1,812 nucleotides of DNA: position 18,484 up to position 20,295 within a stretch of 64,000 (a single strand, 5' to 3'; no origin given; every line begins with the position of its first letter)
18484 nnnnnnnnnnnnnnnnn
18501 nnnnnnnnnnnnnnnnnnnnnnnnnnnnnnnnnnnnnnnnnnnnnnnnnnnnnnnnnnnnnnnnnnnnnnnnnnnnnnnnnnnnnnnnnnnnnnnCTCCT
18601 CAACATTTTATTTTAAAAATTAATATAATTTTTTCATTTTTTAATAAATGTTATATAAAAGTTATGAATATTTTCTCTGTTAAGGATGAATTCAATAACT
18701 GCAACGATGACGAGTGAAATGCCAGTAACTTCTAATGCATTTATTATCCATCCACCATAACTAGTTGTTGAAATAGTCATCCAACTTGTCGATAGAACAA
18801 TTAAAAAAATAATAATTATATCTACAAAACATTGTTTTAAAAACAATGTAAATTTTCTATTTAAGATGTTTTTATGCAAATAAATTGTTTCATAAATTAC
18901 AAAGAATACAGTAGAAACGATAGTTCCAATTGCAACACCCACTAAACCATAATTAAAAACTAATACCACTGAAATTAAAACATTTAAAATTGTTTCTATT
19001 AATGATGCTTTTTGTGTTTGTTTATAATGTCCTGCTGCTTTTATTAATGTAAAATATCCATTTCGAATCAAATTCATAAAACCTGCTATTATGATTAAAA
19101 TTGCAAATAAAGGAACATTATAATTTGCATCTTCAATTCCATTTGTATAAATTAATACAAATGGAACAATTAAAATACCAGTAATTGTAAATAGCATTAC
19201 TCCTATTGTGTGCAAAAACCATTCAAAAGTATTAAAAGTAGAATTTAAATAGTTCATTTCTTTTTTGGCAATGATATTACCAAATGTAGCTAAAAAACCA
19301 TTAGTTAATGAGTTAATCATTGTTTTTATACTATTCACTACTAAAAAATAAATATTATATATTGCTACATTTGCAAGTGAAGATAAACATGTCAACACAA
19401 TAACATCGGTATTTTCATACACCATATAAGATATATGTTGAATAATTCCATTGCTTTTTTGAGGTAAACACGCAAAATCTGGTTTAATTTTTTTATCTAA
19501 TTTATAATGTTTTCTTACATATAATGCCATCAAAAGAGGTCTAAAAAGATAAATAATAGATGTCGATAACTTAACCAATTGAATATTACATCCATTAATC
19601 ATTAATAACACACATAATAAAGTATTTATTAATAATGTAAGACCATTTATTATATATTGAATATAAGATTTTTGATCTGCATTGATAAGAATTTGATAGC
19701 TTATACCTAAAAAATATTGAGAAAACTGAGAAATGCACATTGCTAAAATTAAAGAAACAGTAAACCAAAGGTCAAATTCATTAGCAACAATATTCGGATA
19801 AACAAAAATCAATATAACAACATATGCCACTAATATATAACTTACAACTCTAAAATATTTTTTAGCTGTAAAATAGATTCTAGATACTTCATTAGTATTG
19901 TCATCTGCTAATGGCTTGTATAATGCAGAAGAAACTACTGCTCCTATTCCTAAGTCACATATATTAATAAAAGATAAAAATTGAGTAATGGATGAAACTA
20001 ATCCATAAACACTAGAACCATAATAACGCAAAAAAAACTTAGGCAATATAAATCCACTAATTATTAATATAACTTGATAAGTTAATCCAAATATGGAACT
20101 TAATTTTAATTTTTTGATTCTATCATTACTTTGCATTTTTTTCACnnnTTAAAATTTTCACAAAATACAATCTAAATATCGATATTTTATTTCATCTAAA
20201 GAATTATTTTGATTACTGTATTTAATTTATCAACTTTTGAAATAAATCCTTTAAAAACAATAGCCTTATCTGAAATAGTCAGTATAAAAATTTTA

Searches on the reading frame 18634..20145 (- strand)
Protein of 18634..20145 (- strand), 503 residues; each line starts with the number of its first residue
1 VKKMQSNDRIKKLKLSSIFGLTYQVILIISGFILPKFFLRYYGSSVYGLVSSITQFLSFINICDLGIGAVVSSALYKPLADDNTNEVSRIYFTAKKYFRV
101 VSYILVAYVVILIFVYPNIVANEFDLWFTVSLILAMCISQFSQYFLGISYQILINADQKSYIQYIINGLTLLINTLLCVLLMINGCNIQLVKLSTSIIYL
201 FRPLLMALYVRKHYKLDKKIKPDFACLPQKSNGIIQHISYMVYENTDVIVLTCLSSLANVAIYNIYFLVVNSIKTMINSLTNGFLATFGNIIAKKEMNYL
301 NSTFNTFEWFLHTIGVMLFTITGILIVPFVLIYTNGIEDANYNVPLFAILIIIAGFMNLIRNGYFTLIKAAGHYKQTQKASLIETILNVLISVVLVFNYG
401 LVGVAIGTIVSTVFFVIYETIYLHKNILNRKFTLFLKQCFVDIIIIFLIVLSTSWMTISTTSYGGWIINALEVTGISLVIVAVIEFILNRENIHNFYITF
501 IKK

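Call 18: find_encoding_contigs(protein=window:18634-20145:-, flank=10000, max_places=1)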
Protein window:18634-20145:- (503 aa): no gene with exactly this product is on record in the collection.

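Call 19: search_protein_families(library=pfam, proteins=[window:18634-20145:-], max_evalue=0.001)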
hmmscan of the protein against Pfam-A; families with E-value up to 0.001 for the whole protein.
window:18634-20145:- (503 aa): 0 families
